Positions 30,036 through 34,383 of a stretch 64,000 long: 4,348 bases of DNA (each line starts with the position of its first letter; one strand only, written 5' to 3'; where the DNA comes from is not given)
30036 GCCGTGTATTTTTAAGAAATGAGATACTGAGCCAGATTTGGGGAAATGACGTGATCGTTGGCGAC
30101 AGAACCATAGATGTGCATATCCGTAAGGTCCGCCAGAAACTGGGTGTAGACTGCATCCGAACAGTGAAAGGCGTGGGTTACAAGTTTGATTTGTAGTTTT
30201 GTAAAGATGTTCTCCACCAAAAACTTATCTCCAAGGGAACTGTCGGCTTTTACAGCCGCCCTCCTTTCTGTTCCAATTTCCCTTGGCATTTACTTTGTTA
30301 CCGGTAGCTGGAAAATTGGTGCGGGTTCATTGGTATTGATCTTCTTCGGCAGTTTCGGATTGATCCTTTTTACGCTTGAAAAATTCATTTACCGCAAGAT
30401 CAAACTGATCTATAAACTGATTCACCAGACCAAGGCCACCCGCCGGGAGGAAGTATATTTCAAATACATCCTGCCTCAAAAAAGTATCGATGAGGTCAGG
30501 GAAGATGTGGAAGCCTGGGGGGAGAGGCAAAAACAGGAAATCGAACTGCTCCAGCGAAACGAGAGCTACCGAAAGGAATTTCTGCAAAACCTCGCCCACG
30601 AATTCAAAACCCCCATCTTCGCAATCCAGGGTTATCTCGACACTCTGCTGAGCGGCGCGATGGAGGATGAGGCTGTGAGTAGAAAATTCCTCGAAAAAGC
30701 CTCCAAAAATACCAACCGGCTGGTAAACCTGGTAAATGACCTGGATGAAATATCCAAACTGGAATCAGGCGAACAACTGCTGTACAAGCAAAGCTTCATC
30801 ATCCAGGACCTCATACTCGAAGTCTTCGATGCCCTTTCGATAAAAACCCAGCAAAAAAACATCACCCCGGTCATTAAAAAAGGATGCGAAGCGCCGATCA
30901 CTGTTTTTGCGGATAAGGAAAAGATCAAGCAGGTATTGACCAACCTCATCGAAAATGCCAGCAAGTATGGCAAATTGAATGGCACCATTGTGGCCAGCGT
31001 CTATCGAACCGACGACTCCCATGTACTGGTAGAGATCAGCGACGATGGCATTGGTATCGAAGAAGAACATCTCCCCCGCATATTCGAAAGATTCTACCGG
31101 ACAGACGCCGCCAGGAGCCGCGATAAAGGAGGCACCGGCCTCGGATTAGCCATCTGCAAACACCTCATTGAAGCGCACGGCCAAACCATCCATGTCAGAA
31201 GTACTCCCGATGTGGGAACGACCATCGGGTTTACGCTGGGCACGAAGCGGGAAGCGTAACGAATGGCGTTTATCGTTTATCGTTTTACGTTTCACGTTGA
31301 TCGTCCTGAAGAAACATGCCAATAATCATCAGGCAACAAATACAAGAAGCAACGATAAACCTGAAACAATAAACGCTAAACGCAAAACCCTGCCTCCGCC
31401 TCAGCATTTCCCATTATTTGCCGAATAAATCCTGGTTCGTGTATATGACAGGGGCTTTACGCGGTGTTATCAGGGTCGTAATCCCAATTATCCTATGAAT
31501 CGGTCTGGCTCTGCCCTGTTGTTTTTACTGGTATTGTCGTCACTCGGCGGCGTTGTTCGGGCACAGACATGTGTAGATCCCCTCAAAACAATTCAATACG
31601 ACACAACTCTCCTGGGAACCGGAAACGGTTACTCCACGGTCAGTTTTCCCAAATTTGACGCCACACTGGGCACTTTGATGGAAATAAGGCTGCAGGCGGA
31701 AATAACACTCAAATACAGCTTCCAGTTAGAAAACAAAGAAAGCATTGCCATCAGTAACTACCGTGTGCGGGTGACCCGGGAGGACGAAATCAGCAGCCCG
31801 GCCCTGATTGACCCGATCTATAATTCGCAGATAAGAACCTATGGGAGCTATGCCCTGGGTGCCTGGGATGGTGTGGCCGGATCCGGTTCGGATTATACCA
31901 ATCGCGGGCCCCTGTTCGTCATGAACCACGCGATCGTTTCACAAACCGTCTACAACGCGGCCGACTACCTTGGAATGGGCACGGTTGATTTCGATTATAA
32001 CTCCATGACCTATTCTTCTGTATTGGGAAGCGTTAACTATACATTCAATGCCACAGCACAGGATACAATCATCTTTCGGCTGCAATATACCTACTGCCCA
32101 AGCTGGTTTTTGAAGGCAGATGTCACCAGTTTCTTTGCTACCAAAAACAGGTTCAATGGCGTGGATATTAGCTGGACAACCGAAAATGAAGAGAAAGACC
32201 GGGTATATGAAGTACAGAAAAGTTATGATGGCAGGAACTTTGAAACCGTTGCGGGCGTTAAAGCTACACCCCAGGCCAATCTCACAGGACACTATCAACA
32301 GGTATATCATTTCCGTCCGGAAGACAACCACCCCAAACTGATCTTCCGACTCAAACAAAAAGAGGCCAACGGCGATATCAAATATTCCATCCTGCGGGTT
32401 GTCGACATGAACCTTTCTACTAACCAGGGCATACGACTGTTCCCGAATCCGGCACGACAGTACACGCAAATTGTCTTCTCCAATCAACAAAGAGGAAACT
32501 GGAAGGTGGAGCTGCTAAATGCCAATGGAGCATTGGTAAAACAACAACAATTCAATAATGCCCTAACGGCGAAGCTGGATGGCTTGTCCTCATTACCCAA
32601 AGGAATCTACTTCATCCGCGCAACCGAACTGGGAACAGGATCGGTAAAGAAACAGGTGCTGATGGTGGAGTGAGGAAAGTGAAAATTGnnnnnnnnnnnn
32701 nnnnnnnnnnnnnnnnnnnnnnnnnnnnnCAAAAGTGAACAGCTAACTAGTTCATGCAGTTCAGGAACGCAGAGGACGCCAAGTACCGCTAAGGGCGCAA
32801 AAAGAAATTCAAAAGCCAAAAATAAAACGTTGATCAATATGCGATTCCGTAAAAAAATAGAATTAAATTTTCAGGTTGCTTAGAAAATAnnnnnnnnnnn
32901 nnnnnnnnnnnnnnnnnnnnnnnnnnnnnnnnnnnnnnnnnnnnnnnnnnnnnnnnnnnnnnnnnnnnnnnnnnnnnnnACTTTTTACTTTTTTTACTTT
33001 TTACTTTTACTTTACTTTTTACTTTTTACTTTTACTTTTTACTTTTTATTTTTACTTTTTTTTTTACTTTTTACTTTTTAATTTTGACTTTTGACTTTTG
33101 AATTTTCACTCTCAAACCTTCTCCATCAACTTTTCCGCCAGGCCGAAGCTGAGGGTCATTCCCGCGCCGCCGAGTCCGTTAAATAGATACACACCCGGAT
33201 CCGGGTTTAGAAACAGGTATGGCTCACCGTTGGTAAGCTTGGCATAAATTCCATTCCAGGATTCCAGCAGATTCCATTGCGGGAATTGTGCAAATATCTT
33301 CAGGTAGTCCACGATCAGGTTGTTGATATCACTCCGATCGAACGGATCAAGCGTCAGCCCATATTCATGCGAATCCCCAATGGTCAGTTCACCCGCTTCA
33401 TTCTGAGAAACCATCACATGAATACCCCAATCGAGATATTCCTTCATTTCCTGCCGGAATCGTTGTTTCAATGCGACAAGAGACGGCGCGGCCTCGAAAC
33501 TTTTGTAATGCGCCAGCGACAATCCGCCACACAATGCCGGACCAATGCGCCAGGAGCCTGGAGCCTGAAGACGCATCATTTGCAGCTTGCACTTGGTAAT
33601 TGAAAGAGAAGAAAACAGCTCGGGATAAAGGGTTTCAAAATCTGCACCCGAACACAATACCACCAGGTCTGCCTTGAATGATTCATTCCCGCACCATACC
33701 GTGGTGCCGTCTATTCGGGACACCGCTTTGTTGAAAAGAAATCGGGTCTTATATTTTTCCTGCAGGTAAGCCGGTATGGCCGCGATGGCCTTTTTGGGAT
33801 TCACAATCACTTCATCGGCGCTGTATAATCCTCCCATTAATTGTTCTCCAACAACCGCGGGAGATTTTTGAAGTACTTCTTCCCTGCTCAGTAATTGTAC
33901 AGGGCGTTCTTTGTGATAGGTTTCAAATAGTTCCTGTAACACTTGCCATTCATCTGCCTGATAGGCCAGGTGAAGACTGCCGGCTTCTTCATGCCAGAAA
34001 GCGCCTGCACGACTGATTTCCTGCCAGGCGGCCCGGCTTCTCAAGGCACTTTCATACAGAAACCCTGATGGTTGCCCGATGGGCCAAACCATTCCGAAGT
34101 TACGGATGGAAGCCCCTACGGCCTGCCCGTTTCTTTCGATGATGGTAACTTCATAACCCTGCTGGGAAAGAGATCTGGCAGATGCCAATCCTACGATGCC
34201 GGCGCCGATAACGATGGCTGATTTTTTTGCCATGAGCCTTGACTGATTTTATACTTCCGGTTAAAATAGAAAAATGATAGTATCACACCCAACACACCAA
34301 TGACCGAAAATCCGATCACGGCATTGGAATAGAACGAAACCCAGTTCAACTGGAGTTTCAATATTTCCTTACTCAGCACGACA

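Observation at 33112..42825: SusC/SusD-fed phosphonate utilisation locus laid out like a polysaccharide utilisation locus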

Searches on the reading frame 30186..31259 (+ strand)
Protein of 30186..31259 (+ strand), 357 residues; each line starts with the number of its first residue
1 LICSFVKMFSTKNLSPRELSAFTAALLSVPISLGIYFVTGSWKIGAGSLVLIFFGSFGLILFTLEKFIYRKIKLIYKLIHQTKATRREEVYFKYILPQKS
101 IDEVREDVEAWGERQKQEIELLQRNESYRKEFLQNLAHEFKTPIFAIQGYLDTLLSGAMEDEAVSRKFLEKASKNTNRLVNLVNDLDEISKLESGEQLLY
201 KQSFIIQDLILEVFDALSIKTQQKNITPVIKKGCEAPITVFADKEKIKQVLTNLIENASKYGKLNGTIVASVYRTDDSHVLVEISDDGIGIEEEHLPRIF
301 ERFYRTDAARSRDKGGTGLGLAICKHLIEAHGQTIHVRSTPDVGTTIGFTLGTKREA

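Call 8: search_protein_families(library=pfam, proteins=[window:30186-31259:+])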
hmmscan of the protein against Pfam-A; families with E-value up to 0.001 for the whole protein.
window:30186-31259:+ (357 aa): 3 families
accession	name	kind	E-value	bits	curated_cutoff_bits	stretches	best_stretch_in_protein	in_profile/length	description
PF02518.31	HATPase_c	-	2.3e-29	102.5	26.4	1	243-351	2-107/111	Histidine kinase-, DNA gyrase B-, and HSP90-like ATPase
PF00512.31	HisKA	-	1.1e-15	57.8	26.9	1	129-195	2-66/66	His Kinase A (phospho-acceptor) domain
PF04751.20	DarP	-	0.00075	19.8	26.3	0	64-142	35-106/153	Dual-action ribosomal maturation protein DarP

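Call 25: search_protein_families(library=ncbifam, proteins=[window:30186-31259:+], max_evalue=0.00001)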
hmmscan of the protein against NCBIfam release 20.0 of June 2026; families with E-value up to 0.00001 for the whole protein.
window:30186-31259:+ (357 aa): 80 families (the best 25 are shown)
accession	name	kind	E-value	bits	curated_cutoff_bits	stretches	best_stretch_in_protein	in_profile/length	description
NF046044.1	PnpS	equivalog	8.8e-73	245.5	400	1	118-351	159-389/390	two-component system histidine kinase PnpS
NF033092.0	HK_WalK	equivalog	1.1e-68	232.2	725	1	123-351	366-592/594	cell wall metabolism sensor histidine kinase WalK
TIGR02966.1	phoR_proteo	equivalog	3.1e-64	217.1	334.2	1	117-349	102-331/333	phosphate regulon sensor histidine kinase PhoR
NF053855.1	HisKinPhoRBctds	equivalog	1.2e-52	179.1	500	1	124-351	356-581/583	two-component system sensor histidine kinase PhoR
NF041735.1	hist_kin_RppB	equivalog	1.8e-46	158.8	400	1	127-348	212-434/438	two-component system sensor histidine kinase RppB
NF033093.1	HK_VicK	exception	1e-45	156.3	680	1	124-352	204-434/448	cell wall metabolism sensor histidine kinase VicK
NF047874.1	MASE3_PAS_HK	subfamily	2.1e-45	155.7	560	1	97-353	377-625/655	MASE3 domain-containing sensor histidine kinase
NF033091.0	HK_VanS_ACDEFG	equivalog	7.2e-44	150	400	1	56-340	10-282/293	vancomycin resistance histidine kinase VanS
NF008235.0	PRK11006.1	equivalog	4e-43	147.9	390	1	120-353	195-423/431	phosphate regulon sensor histidine kinase PhoR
TIGR02956.1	TMAO_torS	equivalog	2e-41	142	676.5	1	130-352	465-681/967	TMAO reductase system sensor histidine kinase/response regulator TorS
NF012163.2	BaeS_SmeS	equivalog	1.1e-40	139.9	500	1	116-350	227-455/457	sensor histidine kinase efflux regulator BaeS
NF007837.0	PRK10549.1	equivalog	3e-40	138.3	603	1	118-355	229-460/466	envelope stress sensor histidine kinase BaeS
NF045911.1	TCSHisKinNblS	equivalog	5.4e-40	137.3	1000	1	125-351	385-618/621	two-component system sensor histidine kinase NblS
NF006800.0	PRK09303.1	equivalog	7.5e-40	137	342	1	115-352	137-376/383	histidine kinase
NF008318.0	PRK11107.1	equivalog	2.9e-39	134.8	890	1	129-352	293-517/920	two-component sensor histidine kinase BarA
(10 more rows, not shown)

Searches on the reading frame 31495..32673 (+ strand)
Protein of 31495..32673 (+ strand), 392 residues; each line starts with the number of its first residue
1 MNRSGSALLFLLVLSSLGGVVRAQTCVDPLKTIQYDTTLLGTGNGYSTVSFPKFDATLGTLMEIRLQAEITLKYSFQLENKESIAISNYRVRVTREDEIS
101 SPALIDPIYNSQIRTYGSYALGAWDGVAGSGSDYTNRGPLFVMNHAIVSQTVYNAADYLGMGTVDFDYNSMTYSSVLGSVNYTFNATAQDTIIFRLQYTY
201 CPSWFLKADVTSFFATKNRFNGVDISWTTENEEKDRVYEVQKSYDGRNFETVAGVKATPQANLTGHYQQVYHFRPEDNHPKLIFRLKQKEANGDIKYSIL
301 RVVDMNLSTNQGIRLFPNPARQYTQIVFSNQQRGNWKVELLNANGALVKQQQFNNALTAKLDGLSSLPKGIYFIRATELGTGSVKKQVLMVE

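Call 8: search_protein_families(library=pfam, proteins=[window:31495-32673:+])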
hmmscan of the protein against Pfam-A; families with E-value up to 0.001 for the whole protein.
window:31495-32673:+ (392 aa): 2 families
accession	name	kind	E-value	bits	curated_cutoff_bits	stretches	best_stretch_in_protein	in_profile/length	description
PF18962.6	Por_Secre_tail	-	1.6e-11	44.7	27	1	315-388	1-74/75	Secretion system C-terminal sorting domain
PF11141.13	DUF2914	-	1.5e-05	25.1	23.6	1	317-354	24-61/62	Protein of unknown function (DUF2914)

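Call 25: search_protein_families(library=ncbifam, proteins=[window:31495-32673:+], max_evalue=0.00001)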
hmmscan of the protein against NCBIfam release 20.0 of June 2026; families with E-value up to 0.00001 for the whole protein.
window:31495-32673:+ (392 aa): 3 families
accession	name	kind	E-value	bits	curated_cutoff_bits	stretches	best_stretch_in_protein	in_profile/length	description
NF033208.1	choice_anch_E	domain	3.8e-16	59.9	23.8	1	40-200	9-172/172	choice-of-anchor E domain-containing protein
TIGR04183.1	Por_Secre_tail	domain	3.5e-10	39.7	23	1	315-385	1-66/72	T9SS type A sorting domain-containing protein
NF038113.1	T9SSA_dep_M36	equivalog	1.4e-07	30.1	885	1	308-386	789-865/869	T9SS-dependent M36 family metallopeptidase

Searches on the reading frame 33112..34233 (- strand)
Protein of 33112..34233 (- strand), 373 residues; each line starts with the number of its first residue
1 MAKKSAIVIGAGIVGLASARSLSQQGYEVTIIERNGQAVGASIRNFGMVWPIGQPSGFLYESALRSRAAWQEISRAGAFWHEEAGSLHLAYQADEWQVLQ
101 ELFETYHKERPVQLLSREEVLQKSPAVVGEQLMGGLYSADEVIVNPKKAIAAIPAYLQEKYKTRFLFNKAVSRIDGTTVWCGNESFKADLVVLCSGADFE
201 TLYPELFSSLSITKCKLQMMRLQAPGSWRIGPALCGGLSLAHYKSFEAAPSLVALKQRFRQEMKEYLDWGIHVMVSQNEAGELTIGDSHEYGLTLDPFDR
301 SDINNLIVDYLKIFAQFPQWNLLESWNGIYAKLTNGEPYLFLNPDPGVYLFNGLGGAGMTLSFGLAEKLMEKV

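Call 3: search_protein_families(library=pfam, proteins=[window:33112-34233:-])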
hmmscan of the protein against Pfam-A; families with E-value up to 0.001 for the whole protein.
window:33112-34233:- (373 aa): 8 families
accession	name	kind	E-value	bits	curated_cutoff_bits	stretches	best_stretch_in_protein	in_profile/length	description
PF01266.30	DAO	-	7.5e-47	161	27.9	1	6-369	2-350/353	FAD dependent oxidoreductase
PF13450.12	NAD_binding_8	-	3.8e-07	30.7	21.9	1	8-40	1-32/68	NAD(P)-binding Rossmann-like domain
PF07992.20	Pyr_redox_2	-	1.6e-06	28.2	26.1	1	4-38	143-177/291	Pyridine nucleotide-disulphide oxidoreductase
PF01593.30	Amino_oxidase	-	1.4e-05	25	19.8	0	134-196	199-255/443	Flavin containing amine oxidoreductase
PF00070.33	Pyr_redox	-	3e-05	24.9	22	1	6-38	2-34/82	Pyridine nucleotide-disulphide oxidoreductase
PF00890.30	FAD_binding_2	-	3.1e-05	23.8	20.4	1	6-60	2-54/414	FAD binding domain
PF01494.25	FAD_binding_3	-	0.00021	21.1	22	1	6-40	4-38/349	FAD binding domain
PF13738.12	Pyr_redox_3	-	0.00048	19.9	30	1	7-46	1-39/305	Pyridine nucleotide-disulphide oxidoreductase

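Call 4: search_protein_families(library=ncbifam, proteins=[window:33112-34233:-])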
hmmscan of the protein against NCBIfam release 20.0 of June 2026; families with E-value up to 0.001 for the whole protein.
window:33112-34233:- (373 aa): 44 families (the best 25 are shown)
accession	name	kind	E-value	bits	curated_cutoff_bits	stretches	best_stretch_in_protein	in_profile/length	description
TIGR03364.1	HpnW_proposed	hypoth_equivalog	5e-127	423.9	285.1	1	6-367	3-364/365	TIGR03364 family FAD-dependent oxidoreductase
TIGR02352.1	thiamin_ThiO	equivalog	5.3e-27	94.8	250.8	1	7-228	2-231/351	glycine oxidase ThiO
TIGR03197.1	MnmC_Cterm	equivalog_domain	5.4e-22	78.4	174.2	1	6-225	2-227/400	FAD-dependent 5-carboxymethylaminomethyl-2-thiouridine(34) oxidoreductase MnmC1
NF002480.1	PRK01747.1-1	equivalog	1.5e-18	66.5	540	1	3-205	248-458/645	bifunctional tRNA (5-methylaminomethyl-2-thiouridine)(34)-methyltransferase MnmC2/FAD-dependent 5-carboxymethylaminomethyl-2-thiouridine(34)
NF001933.0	PRK00711.1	subfamily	7.4e-16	58.2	383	2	7-49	4-47/429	D-amino acid dehydrogenase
NF008726.1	PRK11728.1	equivalog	1.3e-11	43.9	299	1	6-197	3-200/389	L-2-hydroxyglutarate oxidase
NF033460.1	glycerol3P_ox_II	equivalog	2.9e-11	43.1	460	1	7-177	5-181/361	type 2 glycerol-3-phosphate oxidase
NF008425.0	PRK11259.1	equivalog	2.5e-08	33.3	257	1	4-220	5-226/377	N-methyl-L-tryptophan oxidase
NF002481.1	PRK01747.1-2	equivalog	8.4e-08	31.5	600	1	4-216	239-436/611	bifunctional tRNA (5-methylaminomethyl-2-thiouridine)(34)-methyltransferase MnmC2/FAD-dependent 5-carboxymethylaminomethyl-2-thiouridine(34)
NF050086.1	pipecolate_AmaA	exception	1.8e-07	30.2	600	1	5-49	27-71/425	L-pipecolate oxidase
NF009074.0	PRK12409.1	equivalog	3e-07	30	494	1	5-39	3-38/410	D-amino acid dehydrogenase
NF042421.1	hydcarot_desat_CrtD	equivalog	3.6e-07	29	500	1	4-40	2-38/487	1-hydroxycarotenoid 3,4-desaturase CrtD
TIGR02734.1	crtI_fam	subfamily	1e-06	27.7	238.1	1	6-40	1-35/504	phytoene desaturase family protein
NF045637.1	carotdesatCrtDProt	equivalog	3.7e-06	25.7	580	1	7-45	2-39/485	1-hydroxycarotenoid 3,4-desaturase CrtD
NF005560.0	PRK07233.1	equivalog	4.1e-06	25.9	252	1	7-38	4-35/435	hypothetical protein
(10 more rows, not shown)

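Call 63: search_solved_structures(query=window:33112-34233:-, max_evalue=0.00001, show_alignments=1)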
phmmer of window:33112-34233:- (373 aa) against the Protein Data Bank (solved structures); distinct sequences matched with E-value up to 0.00001: 3.
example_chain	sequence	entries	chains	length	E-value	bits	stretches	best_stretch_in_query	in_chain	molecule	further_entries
1y56_B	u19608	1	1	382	7.9e-10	41.4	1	3-155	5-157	sarcosine oxidase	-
4ysh_A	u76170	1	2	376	8.5e-08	34.7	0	7-225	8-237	Glycine oxidase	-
4x9m_A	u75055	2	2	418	1.2e-06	30.9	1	4-193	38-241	L-alpha-glycerophosphate oxidase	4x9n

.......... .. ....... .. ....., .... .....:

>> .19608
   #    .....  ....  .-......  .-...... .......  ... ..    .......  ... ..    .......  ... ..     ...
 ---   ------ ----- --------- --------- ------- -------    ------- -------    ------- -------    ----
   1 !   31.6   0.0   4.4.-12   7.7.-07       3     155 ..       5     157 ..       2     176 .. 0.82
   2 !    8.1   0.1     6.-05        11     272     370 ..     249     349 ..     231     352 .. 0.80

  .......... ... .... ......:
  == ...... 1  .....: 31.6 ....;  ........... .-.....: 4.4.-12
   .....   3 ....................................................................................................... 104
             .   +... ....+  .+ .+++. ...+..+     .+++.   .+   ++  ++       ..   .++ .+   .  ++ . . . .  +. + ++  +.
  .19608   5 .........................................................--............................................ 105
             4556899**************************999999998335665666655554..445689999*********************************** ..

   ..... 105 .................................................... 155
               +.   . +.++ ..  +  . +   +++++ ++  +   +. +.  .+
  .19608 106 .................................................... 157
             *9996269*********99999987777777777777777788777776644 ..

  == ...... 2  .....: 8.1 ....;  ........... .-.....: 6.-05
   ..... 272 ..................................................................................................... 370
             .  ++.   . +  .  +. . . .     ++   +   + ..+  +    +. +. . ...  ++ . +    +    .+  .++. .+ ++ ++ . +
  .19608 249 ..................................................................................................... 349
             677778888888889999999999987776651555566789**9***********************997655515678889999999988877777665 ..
